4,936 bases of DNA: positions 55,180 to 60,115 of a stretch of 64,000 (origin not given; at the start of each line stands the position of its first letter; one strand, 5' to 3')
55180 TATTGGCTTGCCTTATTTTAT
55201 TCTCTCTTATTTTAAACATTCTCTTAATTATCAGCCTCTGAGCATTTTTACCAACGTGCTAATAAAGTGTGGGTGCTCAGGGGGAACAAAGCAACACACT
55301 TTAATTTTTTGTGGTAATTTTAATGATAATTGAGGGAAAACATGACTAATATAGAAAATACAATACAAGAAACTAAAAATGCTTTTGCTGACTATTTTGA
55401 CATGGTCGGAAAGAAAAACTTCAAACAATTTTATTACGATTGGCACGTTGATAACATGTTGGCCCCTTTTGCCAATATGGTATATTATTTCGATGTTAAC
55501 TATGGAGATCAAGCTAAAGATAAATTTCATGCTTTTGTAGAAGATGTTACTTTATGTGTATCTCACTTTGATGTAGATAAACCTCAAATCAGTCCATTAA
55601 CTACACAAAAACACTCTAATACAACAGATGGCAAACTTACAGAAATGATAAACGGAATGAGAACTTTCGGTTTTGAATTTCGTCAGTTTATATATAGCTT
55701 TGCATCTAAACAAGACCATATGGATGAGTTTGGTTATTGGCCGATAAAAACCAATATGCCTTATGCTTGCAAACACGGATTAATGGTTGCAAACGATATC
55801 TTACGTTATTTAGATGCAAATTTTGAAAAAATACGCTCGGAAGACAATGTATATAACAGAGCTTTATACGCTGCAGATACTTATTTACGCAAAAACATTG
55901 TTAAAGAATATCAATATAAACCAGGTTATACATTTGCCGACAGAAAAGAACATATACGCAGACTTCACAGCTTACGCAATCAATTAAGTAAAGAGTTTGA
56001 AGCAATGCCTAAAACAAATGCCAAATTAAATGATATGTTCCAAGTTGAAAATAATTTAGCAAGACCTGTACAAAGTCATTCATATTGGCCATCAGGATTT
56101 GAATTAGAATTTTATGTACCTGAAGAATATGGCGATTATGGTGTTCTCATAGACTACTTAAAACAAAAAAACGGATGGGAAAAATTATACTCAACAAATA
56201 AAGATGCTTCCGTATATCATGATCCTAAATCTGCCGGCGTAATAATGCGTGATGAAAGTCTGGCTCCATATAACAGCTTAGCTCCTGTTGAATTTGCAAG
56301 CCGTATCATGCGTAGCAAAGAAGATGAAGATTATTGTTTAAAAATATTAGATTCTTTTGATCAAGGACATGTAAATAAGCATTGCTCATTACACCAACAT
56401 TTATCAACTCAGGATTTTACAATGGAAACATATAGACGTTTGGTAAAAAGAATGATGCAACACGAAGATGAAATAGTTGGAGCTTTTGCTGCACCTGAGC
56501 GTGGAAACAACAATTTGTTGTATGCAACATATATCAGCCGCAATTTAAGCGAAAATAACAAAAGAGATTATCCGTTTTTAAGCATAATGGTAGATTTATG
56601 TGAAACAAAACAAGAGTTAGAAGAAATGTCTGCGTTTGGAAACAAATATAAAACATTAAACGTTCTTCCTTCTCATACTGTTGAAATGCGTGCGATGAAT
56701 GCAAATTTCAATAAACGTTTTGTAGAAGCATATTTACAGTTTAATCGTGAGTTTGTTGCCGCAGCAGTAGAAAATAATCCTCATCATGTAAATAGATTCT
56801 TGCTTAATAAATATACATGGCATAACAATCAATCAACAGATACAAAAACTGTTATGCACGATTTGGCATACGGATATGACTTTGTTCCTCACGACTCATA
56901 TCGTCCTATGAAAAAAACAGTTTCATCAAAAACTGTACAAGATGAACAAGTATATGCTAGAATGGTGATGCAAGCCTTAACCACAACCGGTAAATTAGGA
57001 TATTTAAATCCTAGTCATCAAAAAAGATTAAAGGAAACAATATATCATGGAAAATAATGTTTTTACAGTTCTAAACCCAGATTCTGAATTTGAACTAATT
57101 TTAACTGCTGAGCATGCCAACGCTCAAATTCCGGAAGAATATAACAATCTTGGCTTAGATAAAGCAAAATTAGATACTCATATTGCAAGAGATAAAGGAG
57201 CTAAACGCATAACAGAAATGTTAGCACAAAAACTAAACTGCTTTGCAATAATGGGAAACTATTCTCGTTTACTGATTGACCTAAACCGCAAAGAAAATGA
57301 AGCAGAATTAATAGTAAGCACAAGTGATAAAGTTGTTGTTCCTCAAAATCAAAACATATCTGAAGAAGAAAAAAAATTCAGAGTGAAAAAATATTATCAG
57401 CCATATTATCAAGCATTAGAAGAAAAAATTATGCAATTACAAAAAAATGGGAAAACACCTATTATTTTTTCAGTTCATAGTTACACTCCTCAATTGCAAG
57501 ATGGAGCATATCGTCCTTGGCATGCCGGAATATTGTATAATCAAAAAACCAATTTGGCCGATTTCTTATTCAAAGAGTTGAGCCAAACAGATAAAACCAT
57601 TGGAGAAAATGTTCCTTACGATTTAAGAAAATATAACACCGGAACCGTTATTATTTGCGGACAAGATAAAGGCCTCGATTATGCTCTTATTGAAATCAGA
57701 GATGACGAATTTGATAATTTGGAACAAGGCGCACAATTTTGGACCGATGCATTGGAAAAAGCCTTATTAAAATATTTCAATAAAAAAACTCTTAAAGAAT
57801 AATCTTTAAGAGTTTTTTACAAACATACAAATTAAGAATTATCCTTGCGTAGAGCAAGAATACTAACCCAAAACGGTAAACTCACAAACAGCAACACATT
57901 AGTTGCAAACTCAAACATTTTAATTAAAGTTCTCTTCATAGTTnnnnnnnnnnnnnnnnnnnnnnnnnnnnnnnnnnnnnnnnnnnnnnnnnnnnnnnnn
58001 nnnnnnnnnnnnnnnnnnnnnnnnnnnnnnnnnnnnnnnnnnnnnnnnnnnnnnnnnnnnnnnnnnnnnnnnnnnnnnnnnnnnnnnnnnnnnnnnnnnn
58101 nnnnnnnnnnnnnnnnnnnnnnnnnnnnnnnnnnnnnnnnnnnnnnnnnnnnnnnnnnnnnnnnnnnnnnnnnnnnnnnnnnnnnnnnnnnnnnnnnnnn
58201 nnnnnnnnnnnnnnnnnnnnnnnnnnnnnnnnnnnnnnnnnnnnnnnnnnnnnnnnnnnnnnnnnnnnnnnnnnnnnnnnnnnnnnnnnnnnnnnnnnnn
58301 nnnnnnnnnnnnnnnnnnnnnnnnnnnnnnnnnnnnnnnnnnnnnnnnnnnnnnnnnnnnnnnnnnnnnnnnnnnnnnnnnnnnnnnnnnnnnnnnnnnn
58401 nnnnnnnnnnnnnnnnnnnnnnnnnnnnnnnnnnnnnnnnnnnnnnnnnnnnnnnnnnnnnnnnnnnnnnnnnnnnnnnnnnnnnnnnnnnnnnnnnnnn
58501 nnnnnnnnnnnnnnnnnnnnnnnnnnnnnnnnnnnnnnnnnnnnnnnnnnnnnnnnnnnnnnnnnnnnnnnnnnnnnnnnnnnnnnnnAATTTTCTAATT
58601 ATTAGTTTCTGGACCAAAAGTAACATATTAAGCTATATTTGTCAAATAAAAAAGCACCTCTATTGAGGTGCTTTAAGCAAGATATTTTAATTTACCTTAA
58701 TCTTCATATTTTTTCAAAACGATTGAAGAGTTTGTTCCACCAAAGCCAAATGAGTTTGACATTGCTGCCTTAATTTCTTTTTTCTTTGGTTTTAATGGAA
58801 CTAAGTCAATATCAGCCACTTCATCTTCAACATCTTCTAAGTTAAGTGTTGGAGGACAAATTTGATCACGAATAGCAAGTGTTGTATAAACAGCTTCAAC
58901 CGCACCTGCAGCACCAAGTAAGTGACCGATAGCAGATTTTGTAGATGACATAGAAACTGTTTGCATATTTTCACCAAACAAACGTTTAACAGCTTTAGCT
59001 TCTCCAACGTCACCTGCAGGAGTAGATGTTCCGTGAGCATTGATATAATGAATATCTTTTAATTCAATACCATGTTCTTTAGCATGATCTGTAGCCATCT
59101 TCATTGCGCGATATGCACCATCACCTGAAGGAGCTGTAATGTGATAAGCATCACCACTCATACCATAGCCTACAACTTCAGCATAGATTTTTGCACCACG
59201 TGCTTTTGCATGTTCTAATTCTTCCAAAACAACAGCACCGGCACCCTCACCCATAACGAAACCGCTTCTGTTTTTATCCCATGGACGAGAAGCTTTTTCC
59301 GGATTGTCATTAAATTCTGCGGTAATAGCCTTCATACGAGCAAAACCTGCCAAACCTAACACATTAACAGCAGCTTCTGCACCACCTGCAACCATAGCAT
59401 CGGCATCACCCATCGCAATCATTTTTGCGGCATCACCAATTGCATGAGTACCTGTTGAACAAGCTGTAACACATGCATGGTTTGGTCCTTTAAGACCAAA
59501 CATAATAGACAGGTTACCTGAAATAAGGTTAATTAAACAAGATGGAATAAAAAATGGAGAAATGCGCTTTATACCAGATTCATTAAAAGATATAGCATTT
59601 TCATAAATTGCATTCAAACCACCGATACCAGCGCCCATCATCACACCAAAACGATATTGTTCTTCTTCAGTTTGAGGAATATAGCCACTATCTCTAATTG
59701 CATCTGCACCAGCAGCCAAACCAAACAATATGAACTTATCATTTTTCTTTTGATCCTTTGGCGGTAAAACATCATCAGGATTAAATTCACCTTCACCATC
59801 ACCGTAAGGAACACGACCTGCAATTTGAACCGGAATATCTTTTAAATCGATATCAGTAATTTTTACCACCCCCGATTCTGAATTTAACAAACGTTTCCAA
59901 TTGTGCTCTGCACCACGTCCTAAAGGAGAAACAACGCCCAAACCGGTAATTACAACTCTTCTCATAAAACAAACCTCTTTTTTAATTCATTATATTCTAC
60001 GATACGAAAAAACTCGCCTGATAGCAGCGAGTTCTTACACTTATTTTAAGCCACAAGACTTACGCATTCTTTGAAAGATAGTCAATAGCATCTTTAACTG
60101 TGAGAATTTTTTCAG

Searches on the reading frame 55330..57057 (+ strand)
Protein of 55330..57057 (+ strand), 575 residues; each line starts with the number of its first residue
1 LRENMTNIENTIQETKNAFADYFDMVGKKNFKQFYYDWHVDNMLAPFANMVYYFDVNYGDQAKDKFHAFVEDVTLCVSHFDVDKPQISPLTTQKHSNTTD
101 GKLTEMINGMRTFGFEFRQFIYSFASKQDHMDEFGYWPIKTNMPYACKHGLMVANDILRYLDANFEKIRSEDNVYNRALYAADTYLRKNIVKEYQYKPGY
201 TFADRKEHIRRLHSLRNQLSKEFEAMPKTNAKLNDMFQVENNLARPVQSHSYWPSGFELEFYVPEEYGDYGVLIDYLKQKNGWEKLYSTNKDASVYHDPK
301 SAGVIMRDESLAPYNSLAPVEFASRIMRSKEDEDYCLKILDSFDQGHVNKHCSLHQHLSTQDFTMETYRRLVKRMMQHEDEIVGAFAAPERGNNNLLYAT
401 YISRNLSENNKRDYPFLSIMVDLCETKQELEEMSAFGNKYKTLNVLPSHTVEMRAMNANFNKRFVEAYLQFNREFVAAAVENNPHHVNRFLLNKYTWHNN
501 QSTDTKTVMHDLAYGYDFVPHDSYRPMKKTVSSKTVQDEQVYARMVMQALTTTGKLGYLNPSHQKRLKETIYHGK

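Call 73: search_protein_families(library=pfam, proteins=[window:55330-57057:+], max_evalue=0.001)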
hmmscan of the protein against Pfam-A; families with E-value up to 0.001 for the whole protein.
window:55330-57057:+ (575 aa): 1 family
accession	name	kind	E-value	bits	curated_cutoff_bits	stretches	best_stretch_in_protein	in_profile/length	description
PF12224.13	Amidoligase_2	-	1.5e-09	38.5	22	1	304-475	72-244/245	Putative amidoligase enzyme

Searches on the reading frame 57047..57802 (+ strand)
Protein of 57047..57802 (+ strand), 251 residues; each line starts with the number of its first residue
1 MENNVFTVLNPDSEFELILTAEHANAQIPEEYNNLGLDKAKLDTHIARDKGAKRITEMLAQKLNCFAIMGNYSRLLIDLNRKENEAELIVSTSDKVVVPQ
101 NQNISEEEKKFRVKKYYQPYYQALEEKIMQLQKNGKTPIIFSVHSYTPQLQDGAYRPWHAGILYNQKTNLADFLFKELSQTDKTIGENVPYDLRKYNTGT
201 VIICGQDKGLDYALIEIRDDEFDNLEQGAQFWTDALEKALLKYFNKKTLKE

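Call 73: search_protein_families(library=pfam, proteins=[window:57047-57802:+], max_evalue=0.001)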
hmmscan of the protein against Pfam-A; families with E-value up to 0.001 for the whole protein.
window:57047-57802:+ (251 aa): 1 family
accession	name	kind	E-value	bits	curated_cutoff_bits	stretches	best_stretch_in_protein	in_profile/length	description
PF05013.17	FGase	-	5.4e-33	115.4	28.9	1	16-220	2-216/219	N-formylglutamate amidohydrolase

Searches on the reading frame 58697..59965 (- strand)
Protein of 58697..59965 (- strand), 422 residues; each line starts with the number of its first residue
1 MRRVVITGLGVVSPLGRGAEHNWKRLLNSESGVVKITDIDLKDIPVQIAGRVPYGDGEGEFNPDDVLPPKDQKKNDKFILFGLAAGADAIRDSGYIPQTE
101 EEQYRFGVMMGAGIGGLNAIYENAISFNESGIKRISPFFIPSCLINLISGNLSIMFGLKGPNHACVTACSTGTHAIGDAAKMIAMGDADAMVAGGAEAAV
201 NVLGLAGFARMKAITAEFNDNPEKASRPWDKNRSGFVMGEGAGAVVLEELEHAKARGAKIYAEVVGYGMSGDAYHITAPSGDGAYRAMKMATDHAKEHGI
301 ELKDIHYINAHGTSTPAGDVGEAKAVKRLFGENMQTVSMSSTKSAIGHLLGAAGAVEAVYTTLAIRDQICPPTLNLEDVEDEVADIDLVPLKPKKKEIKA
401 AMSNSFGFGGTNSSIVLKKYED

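Call 73: search_protein_families(library=pfam, proteins=[window:58697-59965:-], max_evalue=0.001)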
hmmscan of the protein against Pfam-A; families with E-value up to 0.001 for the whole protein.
window:58697-59965:- (422 aa): 4 families
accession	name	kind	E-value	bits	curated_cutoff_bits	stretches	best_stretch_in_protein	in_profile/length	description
PF00109.32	ketoacyl-synt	-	1.7e-56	192.1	20.8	1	1-253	1-252/252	Beta-ketoacyl synthase, N-terminal domain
PF02801.28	Ketoacyl-synt_C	-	7.1e-34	116.8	20.8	1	261-377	1-119/119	Beta-ketoacyl synthase, C-terminal domain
PF08545.16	ACP_syn_III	-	4.2e-05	23.8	24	0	225-254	37-68/80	3-Oxoacyl-[acyl-carrier-protein (ACP)] synthase III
PF00108.29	Thiolase_N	-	4.7e-05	23.3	26.4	1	160-198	76-114/260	Thiolase, N-terminal domain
